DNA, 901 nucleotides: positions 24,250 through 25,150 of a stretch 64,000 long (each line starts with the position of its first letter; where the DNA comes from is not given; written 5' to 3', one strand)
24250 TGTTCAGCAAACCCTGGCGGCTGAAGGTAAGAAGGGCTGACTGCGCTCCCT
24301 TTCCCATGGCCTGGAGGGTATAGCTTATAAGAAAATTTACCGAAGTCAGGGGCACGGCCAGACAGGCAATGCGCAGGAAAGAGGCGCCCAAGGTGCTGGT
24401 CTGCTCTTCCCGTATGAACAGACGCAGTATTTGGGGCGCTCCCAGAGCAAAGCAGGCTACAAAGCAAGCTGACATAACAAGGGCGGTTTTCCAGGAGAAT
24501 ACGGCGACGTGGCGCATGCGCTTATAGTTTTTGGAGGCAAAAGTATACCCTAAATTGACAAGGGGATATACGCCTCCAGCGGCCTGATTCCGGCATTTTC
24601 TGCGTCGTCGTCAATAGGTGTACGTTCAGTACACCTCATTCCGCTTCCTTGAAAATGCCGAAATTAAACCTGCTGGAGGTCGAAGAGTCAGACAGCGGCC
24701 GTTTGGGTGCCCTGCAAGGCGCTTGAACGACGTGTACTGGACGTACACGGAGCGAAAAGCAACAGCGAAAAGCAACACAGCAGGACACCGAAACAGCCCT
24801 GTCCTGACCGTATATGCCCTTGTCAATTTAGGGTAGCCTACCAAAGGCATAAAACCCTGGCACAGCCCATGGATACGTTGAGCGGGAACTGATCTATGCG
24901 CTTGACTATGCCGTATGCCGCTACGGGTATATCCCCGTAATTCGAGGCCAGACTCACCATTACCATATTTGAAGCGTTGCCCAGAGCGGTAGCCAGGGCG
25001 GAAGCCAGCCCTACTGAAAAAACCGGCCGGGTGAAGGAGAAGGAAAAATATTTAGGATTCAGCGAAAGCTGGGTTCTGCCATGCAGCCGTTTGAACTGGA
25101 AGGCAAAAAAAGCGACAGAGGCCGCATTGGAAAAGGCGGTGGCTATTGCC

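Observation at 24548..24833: Second MITE family (B): TA duplication proven by frame-restoring excision, related to family A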

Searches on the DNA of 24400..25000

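Call 14: search_rna_families(source=window, start=24400, end=25000, threshold=evalue, max_evalue=1)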
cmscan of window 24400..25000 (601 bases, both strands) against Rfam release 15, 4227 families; matches with E-value up to 1: 1.
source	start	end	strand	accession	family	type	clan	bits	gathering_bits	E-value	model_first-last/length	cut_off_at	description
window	24574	24678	+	RF04241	mir-5014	Gene; miRNA;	-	21.2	101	0.095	1-123/123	no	mir-5014 microRNA precursor family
